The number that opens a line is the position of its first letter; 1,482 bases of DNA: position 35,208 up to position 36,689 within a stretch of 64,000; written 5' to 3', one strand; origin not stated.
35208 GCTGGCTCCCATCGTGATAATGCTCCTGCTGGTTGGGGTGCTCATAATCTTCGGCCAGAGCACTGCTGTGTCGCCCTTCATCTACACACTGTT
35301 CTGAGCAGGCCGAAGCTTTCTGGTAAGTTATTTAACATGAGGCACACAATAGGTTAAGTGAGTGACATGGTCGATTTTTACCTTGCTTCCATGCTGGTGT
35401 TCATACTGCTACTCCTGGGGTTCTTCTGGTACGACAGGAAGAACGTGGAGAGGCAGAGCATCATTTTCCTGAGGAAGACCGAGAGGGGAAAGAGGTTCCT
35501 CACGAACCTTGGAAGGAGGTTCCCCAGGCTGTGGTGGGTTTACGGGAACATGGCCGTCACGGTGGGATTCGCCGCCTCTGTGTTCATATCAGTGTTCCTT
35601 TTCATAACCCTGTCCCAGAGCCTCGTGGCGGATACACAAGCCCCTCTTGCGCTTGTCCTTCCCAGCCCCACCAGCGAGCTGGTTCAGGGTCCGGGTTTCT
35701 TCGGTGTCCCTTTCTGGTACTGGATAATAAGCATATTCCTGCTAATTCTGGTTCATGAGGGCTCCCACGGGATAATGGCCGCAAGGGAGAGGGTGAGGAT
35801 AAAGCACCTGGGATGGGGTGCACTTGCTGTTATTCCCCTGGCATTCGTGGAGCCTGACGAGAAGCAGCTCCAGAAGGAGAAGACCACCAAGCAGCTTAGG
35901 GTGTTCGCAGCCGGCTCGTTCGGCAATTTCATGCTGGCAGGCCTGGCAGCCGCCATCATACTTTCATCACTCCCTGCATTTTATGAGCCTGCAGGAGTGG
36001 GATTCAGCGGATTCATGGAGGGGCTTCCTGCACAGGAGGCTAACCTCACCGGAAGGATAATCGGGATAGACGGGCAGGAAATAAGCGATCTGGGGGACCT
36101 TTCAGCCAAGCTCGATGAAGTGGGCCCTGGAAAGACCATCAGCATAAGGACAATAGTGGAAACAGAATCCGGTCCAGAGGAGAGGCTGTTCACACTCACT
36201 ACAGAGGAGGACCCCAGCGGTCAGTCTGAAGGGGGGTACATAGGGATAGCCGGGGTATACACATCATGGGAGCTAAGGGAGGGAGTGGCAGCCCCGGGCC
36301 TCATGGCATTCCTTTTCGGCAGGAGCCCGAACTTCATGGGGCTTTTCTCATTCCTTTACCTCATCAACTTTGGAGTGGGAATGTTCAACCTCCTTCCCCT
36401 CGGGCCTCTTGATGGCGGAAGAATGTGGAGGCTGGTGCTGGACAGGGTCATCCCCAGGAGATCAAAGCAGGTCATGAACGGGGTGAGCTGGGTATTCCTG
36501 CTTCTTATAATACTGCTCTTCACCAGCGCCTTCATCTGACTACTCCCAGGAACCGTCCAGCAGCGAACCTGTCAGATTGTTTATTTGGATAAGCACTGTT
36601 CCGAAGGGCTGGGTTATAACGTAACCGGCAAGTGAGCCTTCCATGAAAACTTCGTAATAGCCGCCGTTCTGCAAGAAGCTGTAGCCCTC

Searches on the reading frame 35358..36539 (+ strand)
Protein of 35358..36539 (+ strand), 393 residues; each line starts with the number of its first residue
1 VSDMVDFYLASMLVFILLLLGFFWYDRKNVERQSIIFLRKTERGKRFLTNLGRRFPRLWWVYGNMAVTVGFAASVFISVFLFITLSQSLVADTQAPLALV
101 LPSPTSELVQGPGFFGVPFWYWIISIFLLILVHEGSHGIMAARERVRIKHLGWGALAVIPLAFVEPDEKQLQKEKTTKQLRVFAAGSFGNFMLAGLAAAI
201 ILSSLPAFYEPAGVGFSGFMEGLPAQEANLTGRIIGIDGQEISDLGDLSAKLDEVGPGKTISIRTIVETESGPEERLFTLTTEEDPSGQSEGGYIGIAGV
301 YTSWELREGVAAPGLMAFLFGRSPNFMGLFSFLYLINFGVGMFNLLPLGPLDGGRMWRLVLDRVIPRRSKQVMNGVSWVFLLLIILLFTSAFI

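Call 65: search_protein_families(library=pfam, proteins=[window:35358-36539:+], max_evalue=0.00001)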
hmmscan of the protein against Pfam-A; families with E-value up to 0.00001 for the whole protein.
window:35358-36539:+ (393 aa): 1 family
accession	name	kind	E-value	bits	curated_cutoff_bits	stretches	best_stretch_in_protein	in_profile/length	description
PF02163.28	Peptidase_M50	-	4.4e-24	85.5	27.2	1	122-383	2-220/221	Peptidase family M50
